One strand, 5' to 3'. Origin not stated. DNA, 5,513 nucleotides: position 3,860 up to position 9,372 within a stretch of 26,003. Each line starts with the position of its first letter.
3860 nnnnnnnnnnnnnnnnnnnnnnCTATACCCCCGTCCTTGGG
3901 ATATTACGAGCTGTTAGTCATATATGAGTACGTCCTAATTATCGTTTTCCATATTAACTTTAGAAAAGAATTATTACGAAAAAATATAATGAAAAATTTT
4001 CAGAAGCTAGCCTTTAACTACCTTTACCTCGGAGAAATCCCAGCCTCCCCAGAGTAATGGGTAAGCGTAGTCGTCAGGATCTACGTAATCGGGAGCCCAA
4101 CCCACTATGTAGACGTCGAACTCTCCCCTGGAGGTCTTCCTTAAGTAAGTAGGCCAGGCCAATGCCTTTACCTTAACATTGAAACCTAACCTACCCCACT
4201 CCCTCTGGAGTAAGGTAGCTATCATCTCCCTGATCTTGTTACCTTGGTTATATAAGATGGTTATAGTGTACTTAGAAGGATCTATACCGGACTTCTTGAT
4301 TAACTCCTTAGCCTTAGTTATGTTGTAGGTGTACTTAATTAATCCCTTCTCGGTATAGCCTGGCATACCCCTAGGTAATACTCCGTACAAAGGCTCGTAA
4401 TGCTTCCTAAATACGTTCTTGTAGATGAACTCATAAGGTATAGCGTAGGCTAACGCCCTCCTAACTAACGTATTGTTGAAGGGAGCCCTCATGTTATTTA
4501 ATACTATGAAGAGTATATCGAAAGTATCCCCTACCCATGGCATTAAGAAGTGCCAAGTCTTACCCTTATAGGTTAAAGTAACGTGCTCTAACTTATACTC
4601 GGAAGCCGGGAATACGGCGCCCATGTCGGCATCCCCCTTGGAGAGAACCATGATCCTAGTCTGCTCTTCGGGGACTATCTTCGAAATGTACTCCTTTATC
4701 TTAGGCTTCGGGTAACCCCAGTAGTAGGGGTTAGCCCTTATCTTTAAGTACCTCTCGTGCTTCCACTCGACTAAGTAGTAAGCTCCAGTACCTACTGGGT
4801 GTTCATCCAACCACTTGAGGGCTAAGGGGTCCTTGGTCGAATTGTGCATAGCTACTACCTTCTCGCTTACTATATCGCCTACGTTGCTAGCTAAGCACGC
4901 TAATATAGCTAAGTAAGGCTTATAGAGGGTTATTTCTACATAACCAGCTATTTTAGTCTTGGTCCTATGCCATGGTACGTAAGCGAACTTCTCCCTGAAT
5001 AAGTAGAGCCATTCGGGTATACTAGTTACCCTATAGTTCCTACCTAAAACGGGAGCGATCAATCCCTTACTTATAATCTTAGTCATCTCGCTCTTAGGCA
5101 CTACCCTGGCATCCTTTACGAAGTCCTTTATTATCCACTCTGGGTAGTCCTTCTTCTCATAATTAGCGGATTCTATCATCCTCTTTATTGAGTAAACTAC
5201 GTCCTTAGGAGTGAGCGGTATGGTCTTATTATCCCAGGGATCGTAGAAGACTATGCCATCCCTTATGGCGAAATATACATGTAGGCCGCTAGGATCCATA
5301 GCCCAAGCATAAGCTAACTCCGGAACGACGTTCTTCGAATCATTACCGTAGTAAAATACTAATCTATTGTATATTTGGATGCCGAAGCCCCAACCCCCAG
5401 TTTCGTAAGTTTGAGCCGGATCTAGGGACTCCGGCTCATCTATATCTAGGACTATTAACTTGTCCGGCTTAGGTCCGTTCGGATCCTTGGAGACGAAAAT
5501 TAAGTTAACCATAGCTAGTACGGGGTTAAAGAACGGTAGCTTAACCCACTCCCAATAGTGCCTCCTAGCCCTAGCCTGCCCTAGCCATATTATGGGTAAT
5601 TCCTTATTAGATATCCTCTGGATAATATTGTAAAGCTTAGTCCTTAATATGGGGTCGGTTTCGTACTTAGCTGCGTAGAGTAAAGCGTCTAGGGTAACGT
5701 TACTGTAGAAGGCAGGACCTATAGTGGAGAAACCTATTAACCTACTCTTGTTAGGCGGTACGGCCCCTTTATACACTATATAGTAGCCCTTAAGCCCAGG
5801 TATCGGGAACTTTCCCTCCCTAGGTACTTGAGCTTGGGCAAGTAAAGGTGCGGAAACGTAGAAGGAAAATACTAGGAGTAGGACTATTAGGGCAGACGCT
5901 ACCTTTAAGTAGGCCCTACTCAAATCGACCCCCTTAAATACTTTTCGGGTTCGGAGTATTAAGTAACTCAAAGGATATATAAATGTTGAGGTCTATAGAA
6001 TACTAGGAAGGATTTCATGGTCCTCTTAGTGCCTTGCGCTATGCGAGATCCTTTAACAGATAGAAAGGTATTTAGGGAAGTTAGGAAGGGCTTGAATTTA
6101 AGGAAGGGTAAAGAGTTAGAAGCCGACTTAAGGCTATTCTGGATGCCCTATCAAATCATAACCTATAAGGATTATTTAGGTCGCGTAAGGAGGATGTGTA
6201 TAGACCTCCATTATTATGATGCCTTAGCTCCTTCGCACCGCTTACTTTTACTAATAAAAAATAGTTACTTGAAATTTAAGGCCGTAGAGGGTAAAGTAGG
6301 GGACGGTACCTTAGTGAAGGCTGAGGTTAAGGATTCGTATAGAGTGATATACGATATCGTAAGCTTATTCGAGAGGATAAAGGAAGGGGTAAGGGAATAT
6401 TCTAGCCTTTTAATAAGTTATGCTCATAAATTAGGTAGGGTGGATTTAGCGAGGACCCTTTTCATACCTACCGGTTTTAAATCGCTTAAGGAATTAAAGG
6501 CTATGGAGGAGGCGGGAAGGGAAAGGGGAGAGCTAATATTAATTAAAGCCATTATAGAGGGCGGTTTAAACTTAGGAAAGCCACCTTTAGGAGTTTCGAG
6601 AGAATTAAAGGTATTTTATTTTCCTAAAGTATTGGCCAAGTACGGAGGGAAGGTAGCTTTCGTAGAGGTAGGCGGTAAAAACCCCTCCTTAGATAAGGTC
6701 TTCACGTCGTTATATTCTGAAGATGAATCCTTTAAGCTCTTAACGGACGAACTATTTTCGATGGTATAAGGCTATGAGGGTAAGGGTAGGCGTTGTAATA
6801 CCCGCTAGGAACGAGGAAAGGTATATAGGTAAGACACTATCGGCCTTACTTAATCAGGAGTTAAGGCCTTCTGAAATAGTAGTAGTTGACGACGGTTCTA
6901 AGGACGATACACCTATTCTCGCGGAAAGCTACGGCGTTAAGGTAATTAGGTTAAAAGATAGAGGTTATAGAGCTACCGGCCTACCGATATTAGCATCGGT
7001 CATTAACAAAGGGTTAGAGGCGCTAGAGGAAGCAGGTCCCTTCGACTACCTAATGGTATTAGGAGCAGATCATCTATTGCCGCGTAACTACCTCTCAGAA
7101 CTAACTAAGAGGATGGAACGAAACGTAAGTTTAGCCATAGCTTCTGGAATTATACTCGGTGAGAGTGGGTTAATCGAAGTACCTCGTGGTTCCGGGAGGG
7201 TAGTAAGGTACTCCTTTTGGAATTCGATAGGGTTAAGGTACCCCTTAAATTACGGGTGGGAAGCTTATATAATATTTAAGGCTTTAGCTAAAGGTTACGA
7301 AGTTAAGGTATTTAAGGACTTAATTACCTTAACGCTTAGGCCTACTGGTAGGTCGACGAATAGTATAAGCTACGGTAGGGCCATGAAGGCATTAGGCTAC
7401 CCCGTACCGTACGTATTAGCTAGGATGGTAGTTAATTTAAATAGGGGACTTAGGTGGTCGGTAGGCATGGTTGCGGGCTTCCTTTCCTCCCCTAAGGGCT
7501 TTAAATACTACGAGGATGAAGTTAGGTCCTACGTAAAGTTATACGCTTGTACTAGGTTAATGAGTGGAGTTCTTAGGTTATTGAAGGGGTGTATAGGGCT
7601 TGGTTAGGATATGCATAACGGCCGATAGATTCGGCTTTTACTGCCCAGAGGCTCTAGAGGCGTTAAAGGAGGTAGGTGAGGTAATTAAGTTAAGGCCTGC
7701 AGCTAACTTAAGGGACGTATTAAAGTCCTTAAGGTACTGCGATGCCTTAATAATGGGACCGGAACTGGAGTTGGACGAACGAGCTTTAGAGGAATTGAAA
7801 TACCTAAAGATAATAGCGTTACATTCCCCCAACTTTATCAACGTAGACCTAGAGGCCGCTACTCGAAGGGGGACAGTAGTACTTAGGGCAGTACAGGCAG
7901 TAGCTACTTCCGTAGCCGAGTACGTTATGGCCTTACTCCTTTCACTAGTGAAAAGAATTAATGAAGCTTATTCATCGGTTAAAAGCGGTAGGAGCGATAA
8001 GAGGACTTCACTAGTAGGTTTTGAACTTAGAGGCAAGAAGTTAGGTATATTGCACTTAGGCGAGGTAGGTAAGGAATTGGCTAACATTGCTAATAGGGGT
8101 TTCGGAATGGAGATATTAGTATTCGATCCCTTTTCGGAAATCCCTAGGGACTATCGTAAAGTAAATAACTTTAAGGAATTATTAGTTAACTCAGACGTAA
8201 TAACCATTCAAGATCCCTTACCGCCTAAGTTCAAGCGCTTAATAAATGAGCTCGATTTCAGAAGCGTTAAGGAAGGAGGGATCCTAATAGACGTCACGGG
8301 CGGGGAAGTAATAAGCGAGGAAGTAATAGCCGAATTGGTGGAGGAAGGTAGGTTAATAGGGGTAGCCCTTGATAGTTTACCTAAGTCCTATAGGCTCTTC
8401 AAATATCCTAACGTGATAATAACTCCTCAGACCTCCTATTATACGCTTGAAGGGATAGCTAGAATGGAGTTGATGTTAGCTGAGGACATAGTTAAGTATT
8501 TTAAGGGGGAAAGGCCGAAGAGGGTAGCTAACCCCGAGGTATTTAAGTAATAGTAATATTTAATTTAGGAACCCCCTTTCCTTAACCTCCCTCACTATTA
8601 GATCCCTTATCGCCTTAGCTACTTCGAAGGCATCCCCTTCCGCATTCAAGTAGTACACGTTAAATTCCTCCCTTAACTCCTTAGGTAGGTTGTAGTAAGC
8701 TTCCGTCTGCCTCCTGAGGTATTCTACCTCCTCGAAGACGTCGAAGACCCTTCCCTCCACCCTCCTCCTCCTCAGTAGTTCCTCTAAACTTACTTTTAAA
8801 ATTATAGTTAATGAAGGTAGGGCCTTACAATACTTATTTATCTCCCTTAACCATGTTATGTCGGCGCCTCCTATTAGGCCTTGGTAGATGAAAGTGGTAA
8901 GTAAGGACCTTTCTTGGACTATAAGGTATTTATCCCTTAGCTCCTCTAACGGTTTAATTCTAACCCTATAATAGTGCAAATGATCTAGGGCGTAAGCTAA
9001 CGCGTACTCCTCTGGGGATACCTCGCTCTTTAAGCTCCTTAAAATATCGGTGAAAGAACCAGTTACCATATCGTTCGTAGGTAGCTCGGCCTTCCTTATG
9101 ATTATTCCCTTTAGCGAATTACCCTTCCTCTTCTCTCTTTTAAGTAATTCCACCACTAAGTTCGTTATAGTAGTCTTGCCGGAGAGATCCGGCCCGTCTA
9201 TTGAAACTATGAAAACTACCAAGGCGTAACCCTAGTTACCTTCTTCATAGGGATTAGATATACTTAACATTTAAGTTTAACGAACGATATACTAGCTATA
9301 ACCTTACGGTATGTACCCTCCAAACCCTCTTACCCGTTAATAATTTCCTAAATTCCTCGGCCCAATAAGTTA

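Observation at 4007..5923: Circularly permuted peptide-binding protein (OppA/DppA)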

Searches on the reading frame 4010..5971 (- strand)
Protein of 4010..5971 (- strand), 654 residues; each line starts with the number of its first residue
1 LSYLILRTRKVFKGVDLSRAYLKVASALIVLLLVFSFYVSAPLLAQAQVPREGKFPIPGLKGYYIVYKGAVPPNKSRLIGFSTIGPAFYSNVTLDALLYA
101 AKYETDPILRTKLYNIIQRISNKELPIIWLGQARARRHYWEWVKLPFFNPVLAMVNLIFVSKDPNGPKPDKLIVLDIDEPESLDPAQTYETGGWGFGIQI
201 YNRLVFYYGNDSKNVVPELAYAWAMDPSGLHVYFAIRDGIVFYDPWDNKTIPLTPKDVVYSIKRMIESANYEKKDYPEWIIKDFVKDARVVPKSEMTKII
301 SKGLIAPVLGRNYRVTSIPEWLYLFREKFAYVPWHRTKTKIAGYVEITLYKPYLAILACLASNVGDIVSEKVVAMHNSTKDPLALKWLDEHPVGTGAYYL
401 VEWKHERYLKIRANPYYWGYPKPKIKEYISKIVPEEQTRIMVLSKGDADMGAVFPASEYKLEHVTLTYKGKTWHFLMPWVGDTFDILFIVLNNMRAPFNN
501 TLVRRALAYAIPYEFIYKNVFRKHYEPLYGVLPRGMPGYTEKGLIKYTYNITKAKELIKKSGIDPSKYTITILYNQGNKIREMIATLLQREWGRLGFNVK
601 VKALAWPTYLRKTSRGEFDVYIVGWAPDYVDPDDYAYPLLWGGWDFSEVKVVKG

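Call 6: find_homologous_proteins(query=window:4010-5971:-, max_evalue=0.00001)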
Query window:4010-5971:- (654 aa): 215 proteins with E <= 0.00001 among 8000 candidates; the best 120 are listed.
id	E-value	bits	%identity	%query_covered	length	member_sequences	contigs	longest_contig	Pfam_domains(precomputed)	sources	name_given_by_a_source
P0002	0.0e+0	1479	100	98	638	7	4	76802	PF00496.28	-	-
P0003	2.7e-268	910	66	89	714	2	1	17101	PF00496.28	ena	-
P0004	7.3e-263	892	64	90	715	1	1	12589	PF00496.28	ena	-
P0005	9.1e-263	892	64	90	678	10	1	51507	PF00496.28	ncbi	-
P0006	2.7e-250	851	60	93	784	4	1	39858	PF00496.28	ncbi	-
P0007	6.8e-183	628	68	60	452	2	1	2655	PF00496.28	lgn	-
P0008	1.8e-176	607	47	94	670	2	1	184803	PF00496.28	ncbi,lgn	-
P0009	4.1e-163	563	49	87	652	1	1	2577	PF00496.28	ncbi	-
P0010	6.9e-157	542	46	95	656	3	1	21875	PF00496.28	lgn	-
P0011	6.8e-156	539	47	87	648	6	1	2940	PF00496.28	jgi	-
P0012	1.0e-153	532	44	98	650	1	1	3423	PF00496.28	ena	-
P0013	2.7e-152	527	46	90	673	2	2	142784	PF00496.28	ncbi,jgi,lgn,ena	-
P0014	6.8e-149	516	46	89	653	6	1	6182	PF00496.28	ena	-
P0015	3.9e-137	477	42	94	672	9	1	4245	PF00496.28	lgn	-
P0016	2.1e-136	474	43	91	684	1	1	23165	PF00496.28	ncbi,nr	ncbi:MAG: DNA-binding protein [Desulfurococcales archaeon]|nr:DNA-binding protein [Desulfurococcales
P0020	7.3e-129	449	41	90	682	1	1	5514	PF21827.2,PF00496.28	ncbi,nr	ncbi:MAG: hypothetical protein J7L82_07070 [Staphylothermus sp.]|nr:hypothetical protein [Staphyloth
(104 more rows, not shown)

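Call 44: search_protein_families(library=ncbifam, proteins=[P0020], max_evalue=0.001)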
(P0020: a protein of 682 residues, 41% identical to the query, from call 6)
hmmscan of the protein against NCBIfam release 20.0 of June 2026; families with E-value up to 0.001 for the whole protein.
P0020 (682 aa): 12 families
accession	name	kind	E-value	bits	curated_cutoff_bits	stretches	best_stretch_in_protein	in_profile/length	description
NF011689.0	PRK15109.1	equivalog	1.7e-42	145.8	560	2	345-637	167-453/547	ABC transporter substrate-binding protein SapA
NF043070.1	DppA_dipep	equivalog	6.2e-38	130.6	1005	1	345-636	162-448/535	dipeptide ABC transporter periplasmic-binding protein DppA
TIGR02294.1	nickel_nikA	equivalog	4.6e-34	117.8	393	2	346-639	120-418/501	nickel ABC transporter substrate-binding protein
NF045468.1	Opp5A_nikA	equivalog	5.6e-30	104.3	600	1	360-600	126-368/488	nickel ABC transporter substrate-binding protein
NF045467.1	Opp4A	equivalog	7.8e-30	103.6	650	1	389-629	203-466/556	oligopeptide ABC transporter substrate-binding protein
NF011942.0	PRK15413.1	equivalog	1.1e-28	100.3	594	1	345-598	142-381/512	glutathione ABC transporter substrate-binding protein GsiB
NF047575.1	opine_bind_CntA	exception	2.1e-19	69.5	800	1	346-625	149-438/535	staphylopine-dependent metal ABC transporter substrate-binding lipoprotein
NF011684.0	PRK15104.1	equivalog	8.2e-16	57.8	947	1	358-632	182-453/543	oligopeptide ABC transporter substrate-binding protein OppA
NF043077.1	MMSYN1_0169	equivalog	3.4e-13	49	650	2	588-648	686-744/896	oligopeptide ABC transporter substrate-binding protein OppA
NF007287.0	PRK09755.1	equivalog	9.4e-12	44.5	1098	1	349-662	168-477/535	ABC transporter substrate-binding protein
TIGR04028.1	SBP_KPN_01854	hypoth_equivalog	9.5e-11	40.9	468.5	1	419-560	196-333/509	TIGR04028 family ABC transporter substrate-binding protein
NF042931.1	SAG1386_EF1546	equivalog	7.6e-05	22.8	80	1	5-66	26-89/158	SAG1386/EF1546 family surface-associated protein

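Call 60: list_cluster_members(proteins=[P0005, P0006, P0008, P0013, P0123, P0124, P0127, P0142, P0177, P0146])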
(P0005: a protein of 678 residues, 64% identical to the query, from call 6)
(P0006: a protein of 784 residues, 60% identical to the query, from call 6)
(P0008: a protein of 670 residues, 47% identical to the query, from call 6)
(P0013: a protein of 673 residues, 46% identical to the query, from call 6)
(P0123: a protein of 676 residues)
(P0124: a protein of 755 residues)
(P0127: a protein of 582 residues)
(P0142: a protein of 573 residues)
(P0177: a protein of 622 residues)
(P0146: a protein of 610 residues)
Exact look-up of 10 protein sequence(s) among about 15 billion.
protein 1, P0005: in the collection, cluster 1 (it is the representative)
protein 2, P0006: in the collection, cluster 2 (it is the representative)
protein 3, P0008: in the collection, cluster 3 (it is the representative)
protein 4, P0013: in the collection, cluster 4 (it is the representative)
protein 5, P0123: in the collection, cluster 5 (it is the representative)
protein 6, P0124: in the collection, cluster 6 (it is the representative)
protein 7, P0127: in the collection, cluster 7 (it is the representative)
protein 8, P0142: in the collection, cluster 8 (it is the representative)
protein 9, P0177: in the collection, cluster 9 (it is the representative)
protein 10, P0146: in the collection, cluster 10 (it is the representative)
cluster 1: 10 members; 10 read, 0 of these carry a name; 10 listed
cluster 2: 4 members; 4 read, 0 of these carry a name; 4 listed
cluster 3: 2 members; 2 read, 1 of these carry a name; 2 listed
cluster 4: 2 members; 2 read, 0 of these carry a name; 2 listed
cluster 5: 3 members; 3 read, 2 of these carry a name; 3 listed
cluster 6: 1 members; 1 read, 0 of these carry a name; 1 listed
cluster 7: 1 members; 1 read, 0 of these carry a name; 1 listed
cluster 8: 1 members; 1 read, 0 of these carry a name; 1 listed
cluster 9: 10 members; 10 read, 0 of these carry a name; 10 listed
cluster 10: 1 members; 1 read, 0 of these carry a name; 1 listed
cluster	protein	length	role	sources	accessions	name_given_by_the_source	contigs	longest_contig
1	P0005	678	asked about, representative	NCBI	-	-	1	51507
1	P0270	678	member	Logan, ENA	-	-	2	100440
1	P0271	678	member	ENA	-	-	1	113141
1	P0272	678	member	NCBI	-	-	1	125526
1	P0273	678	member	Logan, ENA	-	-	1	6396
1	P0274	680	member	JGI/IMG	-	-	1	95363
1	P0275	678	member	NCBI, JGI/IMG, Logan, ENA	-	-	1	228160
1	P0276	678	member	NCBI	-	-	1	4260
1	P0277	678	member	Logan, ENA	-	-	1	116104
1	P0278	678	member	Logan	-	-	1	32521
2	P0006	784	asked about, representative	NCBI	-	-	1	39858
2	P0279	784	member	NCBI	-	-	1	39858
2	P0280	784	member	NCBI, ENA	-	-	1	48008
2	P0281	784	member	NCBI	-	-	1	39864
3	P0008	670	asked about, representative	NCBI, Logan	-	-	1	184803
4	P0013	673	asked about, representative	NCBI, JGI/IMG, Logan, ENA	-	-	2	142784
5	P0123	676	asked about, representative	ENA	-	-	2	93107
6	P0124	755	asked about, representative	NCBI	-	-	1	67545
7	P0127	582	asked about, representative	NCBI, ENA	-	-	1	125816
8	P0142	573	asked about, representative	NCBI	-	-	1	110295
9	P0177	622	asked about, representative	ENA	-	-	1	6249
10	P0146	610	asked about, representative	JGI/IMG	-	-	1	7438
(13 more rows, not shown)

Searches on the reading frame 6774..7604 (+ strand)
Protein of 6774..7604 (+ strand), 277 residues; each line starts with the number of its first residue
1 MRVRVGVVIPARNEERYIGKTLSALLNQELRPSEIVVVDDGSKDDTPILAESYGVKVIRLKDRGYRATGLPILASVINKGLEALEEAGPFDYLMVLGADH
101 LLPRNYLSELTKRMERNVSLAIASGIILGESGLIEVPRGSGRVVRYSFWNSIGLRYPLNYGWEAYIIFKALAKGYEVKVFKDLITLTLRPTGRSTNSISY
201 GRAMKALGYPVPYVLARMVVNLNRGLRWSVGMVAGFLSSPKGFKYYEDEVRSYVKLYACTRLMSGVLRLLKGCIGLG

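Call 30: search_protein_families(library=pfam, proteins=[window:6774-7604:+], max_evalue=0.001)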
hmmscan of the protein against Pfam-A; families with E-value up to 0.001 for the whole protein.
window:6774-7604:+ (277 aa): 2 families
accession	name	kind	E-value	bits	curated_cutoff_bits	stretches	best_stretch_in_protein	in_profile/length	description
PF00535.33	Glycos_transf_2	-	1.6e-19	70.9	23.3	1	7-124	2-114/168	Glycosyl transferase family 2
PF13641.12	Glyco_tranf_2_3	-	5.9e-07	30.2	27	1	5-114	3-111/230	Glycosyltransferase like family 2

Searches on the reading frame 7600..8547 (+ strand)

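Call 30: search_protein_families(library=pfam, proteins=[window:7600-8547:+], max_evalue=0.001)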
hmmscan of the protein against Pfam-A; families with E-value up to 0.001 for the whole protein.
window:7600-8547:+ (316 aa): 2 families
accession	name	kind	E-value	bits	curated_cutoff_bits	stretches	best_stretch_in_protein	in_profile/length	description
PF02826.25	2-Hacid_dh_C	-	2.1e-32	112.4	25.1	1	110-276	1-175/178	D-isomer specific 2-hydroxyacid dehydrogenase, NAD binding domain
PF00389.36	2-Hacid_dh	-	6.6e-20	71.6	24.6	1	15-311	8-134/134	D-isomer specific 2-hydroxyacid dehydrogenase, catalytic domain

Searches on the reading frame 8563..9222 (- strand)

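Call 30: search_protein_families(library=pfam, proteins=[window:8563-9222:-], max_evalue=0.001)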
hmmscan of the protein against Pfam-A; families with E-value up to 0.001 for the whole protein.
window:8563-9222:- (220 aa): 1 family
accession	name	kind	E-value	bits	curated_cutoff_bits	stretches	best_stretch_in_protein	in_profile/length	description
PF02223.23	Thymidylate_kin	-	1.2e-17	64.6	27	1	8-190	1-172/185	Thymidylate kinase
